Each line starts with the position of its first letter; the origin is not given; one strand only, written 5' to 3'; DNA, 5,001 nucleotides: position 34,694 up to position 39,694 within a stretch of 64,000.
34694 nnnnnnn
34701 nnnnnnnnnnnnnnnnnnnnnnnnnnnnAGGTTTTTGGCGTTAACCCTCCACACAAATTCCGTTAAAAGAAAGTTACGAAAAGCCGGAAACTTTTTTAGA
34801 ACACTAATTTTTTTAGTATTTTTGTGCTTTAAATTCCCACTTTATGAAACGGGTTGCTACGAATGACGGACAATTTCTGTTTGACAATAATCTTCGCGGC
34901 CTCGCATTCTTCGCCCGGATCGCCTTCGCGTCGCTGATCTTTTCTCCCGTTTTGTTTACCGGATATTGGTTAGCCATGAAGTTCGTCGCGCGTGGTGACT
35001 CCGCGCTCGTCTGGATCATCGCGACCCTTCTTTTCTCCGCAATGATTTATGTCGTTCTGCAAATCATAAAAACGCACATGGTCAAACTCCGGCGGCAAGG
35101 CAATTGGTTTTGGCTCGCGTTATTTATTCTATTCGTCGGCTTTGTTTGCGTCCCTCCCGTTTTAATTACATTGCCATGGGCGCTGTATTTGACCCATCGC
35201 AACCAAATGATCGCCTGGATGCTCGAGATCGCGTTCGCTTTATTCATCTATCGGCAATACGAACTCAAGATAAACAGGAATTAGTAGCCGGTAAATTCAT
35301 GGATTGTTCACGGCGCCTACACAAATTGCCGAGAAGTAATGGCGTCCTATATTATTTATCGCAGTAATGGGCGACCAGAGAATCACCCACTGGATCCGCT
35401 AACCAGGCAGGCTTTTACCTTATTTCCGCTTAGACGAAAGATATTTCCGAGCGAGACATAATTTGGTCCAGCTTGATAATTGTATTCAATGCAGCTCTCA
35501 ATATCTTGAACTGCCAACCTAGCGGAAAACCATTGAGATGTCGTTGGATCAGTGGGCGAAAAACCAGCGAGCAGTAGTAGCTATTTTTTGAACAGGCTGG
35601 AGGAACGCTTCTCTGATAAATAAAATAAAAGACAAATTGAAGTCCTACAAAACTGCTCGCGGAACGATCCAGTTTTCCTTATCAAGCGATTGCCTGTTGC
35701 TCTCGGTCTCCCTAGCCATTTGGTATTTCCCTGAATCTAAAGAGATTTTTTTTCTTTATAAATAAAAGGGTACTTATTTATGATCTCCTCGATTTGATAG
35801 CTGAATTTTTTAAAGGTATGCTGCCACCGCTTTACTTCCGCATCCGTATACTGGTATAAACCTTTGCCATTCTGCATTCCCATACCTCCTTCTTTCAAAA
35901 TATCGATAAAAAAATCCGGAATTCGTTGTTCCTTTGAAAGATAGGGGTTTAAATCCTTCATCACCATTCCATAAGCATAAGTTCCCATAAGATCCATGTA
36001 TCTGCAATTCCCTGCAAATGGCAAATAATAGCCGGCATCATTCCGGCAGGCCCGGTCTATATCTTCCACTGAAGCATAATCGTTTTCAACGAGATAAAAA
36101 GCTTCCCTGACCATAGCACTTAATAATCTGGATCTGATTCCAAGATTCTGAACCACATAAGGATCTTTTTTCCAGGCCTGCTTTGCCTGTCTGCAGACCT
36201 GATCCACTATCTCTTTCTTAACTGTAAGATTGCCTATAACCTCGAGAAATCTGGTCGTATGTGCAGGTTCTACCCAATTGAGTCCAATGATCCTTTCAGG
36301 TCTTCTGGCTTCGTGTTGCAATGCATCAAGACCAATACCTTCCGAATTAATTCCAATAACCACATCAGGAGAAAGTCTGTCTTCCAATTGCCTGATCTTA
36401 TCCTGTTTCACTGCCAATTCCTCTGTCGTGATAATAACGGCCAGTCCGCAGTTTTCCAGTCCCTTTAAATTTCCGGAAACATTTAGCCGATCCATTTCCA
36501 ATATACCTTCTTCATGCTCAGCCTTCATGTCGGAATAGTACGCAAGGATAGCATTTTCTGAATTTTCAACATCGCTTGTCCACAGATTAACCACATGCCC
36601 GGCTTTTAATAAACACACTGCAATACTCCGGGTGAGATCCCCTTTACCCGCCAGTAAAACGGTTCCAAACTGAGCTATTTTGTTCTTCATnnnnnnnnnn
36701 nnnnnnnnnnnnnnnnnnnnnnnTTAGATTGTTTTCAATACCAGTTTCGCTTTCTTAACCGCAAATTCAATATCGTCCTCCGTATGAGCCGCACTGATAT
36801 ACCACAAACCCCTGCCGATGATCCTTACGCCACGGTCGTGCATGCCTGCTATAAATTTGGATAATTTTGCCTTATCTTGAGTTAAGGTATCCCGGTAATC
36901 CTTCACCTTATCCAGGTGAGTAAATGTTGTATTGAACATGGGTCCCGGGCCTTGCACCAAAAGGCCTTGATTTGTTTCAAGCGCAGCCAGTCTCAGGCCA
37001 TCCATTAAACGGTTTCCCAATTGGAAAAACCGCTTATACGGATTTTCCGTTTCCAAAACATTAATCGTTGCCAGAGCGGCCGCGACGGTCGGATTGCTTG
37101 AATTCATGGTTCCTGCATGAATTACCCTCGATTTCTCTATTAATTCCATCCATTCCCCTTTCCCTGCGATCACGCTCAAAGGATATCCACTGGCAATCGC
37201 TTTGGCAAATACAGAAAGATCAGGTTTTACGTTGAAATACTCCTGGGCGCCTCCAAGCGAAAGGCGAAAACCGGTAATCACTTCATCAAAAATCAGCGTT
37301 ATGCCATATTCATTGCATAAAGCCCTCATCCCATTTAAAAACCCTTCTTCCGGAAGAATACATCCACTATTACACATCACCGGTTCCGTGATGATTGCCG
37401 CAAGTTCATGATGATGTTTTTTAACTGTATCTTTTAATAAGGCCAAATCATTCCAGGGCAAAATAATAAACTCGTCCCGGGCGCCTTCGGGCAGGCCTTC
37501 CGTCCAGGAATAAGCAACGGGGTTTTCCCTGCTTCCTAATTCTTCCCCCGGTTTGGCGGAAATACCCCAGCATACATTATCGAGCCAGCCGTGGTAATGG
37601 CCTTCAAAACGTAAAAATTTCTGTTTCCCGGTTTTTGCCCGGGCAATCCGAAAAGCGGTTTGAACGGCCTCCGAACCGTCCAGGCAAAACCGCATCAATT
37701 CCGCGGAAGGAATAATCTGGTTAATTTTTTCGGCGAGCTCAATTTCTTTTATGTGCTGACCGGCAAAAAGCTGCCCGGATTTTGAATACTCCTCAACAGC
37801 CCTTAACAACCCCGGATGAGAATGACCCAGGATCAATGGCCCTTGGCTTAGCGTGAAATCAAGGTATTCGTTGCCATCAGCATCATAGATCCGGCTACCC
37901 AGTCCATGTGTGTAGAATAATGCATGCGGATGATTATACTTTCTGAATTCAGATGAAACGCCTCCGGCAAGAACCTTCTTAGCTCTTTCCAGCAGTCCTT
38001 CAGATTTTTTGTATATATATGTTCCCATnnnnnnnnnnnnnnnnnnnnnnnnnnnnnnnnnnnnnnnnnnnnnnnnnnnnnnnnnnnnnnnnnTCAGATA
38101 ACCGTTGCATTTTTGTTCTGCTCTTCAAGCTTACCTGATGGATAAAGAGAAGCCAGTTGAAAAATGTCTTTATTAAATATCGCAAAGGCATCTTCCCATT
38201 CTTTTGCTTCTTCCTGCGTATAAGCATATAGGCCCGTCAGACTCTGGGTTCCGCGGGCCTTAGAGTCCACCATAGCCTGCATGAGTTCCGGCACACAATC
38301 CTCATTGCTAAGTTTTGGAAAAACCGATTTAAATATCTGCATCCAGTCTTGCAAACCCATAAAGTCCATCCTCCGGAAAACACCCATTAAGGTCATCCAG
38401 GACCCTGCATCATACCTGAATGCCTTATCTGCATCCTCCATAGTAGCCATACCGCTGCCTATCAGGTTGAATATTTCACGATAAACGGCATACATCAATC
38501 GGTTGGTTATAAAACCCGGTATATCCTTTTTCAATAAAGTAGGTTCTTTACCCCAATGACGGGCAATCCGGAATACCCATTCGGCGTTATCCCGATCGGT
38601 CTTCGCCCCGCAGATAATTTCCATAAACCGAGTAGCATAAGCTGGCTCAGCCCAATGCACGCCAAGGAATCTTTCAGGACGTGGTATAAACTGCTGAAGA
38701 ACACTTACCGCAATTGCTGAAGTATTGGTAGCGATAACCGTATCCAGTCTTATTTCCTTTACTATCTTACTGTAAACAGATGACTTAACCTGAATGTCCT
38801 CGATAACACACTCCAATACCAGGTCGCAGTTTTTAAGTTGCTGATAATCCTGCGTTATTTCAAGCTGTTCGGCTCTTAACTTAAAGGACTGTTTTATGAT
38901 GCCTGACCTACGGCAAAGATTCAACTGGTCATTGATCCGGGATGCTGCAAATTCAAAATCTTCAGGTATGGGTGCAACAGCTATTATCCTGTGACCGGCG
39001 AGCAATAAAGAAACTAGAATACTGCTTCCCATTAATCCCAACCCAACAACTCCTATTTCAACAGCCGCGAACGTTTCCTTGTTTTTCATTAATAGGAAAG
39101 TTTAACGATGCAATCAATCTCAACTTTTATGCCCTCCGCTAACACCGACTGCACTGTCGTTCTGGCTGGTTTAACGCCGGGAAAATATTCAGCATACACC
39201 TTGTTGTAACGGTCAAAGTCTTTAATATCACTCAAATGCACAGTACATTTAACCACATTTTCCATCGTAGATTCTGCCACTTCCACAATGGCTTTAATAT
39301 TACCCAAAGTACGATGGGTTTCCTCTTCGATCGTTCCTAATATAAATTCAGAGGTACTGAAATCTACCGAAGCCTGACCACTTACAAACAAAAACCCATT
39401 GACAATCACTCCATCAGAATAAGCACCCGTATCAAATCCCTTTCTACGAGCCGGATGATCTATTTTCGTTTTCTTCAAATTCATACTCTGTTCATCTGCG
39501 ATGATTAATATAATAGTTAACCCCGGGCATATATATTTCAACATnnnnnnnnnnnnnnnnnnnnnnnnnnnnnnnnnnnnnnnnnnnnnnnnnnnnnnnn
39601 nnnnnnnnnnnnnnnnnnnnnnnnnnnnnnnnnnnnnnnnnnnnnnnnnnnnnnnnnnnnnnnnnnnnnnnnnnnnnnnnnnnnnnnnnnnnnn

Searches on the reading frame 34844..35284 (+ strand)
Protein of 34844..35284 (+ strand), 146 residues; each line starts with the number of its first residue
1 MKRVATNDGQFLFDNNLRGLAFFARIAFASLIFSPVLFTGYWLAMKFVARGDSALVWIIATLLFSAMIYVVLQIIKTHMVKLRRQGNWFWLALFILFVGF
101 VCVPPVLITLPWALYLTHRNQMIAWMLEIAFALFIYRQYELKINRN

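Call 67: search_protein_families(library=pfam, proteins=[window:34844-35284:+], max_evalue=0.05)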
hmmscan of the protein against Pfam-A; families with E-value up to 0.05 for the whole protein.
window:34844-35284:+ (146 aa): 1 family
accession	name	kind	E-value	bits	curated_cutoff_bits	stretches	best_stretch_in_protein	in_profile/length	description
PF20589.3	DUF6790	-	0.0018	18.6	27.1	1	22-102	72-148/158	Family of unknown function (DUF6790)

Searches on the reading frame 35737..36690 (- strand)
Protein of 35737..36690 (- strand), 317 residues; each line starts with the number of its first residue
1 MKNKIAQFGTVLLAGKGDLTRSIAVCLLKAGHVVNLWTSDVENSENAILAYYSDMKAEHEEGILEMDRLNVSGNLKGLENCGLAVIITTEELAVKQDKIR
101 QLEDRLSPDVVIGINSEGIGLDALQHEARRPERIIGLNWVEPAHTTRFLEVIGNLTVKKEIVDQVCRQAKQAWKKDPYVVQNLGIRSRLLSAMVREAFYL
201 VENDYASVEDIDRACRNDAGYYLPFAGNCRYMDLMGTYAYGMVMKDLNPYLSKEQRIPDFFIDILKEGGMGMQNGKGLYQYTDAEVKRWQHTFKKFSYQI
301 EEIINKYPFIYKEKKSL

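Call 5: search_protein_families(library=pfam, proteins=[window:35737-36690:-], max_evalue=0.01)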
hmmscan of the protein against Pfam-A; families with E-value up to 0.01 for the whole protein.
window:35737-36690:- (317 aa): 2 families
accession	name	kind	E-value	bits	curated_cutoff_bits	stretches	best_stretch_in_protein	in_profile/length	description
PF02737.24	3HCDH_N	-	5.7e-19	69.1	22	1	12-181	3-178/180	3-hydroxyacyl-CoA dehydrogenase, NAD binding domain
PF00725.27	3HCDH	-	1.5e-11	45.1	22.1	1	187-281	5-97/97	3-hydroxyacyl-CoA dehydrogenase, C-terminal domain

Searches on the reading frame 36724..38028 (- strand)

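Call 5: search_protein_families(library=pfam, proteins=[window:36724-38028:-], max_evalue=0.01)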
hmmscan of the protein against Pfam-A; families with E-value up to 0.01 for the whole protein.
window:36724-38028:- (434 aa): 1 family
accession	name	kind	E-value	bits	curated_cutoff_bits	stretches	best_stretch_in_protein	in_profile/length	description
PF00202.27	Aminotran_3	-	2e-59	201.7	30.5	1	33-407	7-375/403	Aminotransferase class-III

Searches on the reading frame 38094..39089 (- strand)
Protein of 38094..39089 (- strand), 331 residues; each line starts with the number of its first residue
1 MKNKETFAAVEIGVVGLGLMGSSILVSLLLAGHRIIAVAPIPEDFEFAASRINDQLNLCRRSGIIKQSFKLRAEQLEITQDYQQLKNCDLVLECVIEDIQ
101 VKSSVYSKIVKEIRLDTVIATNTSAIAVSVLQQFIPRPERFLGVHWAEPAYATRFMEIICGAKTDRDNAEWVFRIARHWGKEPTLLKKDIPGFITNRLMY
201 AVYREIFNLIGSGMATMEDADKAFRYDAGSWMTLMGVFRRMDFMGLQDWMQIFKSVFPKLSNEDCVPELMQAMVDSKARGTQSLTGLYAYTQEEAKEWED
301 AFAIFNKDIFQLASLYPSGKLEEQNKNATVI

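Call 5: search_protein_families(library=pfam, proteins=[window:38094-39089:-], max_evalue=0.01)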
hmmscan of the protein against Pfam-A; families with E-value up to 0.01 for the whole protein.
window:38094-39089:- (331 aa): 4 families
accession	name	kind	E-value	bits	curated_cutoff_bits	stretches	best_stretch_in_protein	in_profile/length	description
PF02737.24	3HCDH_N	-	3e-38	132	22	1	12-188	2-178/180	3-hydroxyacyl-CoA dehydrogenase, NAD binding domain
PF00725.27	3HCDH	-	1.4e-12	48.4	22.1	1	192-290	1-97/97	3-hydroxyacyl-CoA dehydrogenase, C-terminal domain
PF03446.21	NAD_binding_2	-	0.00012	22.5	21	1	11-124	1-94/161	NAD binding domain of 6-phosphogluconate dehydrogenase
PF03807.23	F420_oxidored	-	0.0049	17.9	21.6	0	12-53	2-45/94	NADP oxidoreductase coenzyme F420-dependent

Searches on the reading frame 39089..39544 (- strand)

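Call 5: search_protein_families(library=pfam, proteins=[window:39089-39544:-], max_evalue=0.01)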
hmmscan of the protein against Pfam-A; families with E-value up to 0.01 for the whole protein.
window:39089-39544:- (151 aa): 1 family
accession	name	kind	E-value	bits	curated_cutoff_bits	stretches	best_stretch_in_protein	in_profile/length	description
PF01042.26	Ribonuc_L-PSP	-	2.1e-28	99.2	27.3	1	40-147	9-119/121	Endoribonuclease L-PSP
